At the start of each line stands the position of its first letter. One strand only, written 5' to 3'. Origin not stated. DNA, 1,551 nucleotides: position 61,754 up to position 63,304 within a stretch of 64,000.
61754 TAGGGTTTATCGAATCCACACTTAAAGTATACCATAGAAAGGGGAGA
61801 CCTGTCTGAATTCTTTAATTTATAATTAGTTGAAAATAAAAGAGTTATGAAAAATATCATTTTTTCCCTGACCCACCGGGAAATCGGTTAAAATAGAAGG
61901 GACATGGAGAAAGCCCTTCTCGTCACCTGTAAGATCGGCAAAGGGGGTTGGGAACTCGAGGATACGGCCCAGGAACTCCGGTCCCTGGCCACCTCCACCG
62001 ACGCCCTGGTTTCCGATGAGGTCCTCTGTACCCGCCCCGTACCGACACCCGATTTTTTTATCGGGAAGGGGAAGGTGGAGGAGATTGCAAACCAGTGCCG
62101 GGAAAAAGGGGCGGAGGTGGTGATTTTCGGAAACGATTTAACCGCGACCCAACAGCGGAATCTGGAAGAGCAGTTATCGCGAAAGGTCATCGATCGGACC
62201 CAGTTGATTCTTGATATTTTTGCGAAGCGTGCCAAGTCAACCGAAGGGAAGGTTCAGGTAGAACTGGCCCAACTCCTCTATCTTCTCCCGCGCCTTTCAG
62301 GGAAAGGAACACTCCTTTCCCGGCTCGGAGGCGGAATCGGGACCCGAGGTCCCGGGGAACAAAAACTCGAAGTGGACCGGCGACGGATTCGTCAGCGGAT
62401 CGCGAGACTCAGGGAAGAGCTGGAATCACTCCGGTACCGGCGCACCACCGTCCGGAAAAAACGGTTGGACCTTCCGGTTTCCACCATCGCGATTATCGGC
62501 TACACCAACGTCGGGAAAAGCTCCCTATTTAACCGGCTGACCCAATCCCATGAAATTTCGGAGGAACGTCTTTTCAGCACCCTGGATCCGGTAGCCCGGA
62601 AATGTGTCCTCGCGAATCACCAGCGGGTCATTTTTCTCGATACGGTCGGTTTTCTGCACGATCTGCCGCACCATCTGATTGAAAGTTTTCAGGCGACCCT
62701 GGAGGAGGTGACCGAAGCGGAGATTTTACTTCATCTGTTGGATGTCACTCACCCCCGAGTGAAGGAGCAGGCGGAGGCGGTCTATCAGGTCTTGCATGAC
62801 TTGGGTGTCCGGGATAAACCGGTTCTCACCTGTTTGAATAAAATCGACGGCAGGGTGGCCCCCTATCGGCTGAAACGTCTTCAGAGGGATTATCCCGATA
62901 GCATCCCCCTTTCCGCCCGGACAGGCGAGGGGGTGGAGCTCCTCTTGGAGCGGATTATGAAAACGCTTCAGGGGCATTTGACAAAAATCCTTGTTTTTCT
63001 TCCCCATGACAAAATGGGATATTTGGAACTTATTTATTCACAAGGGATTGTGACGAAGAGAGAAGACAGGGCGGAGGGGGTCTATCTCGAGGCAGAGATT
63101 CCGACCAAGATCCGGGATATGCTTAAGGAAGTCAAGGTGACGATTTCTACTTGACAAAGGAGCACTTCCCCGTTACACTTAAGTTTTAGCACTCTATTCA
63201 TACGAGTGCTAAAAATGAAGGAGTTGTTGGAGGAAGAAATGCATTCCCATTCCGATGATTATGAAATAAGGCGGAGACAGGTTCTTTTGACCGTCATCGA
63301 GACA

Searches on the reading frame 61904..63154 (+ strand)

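Call 9: search_protein_families(library=ncbifam, proteins=[window:61904-63154:+], max_evalue=0.001)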
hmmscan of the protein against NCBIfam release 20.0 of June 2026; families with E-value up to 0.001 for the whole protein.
window:61904-63154:+ (416 aa): 18 families
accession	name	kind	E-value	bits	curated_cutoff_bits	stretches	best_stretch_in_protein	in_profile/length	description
TIGR03156.1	GTP_HflX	equivalog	1.6e-130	435.1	216.75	1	3-354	1-350/351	GTPase HflX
NF008280.0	PRK11058.1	equivalog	4.4e-96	322.3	441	1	2-392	9-397/426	ribosome rescue GTPase HflX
TIGR03594.1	GTPase_EngA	equivalog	1.9e-20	73.3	306.7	1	194-356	2-161/432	ribosome biogenesis GTPase Der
NF000908.1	PRK00089.1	equivalog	2.2e-15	56.7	237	1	194-356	5-168/291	GTPase Era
TIGR00450.1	mnmE_trmE_thdF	equivalog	2.1e-14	53.5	252.6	1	157-359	177-371/446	tRNA uridine-5-carboxymethylaminomethyl(34) synthesis GTPase MnmE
TIGR03918.1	GTP_HydF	equivalog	8.8e-14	51.1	325.55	1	194-359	9-171/392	[FeFe] hydrogenase H-cluster maturation GTPase HydF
NF003661.0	PRK05291.1-3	equivalog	1.9e-12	47.3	380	1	159-359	186-374/448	tRNA uridine-5-carboxymethylaminomethyl(34) synthesis GTPase MnmE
TIGR00231.1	small_GTP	domain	6e-12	45.6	42.5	1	195-347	6-158/164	GTP-binding protein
TIGR02729.1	Obg_CgtA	equivalog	4.3e-11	42.4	280.25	1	192-355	157-328/329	Obg family GTPase CgtA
NF008956.1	PRK12299.1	equivalog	6e-11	41.9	300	1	192-356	158-326/327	GTPase ObgE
NF002828.0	PRK03003.1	equivalog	9.9e-11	40.9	631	1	179-356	27-201/477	ribosome biogenesis GTPase Der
NF008955.0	PRK12297.1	equivalog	1.7e-10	40.4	406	1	193-358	160-331/429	GTPase ObgE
NF007071.0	PRK09518.1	equivalog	3.6e-10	39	953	1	191-358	270-434/706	bifunctional cytidylate kinase/GTPase Der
TIGR00436.1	era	equivalog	5.5e-10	39.1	116.25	1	194-356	2-164/270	GTPase Era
NF007171.0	PRK09602.1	subfamily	3.2e-09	36.1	387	1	194-230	4-40/397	YchF-related putative GTPase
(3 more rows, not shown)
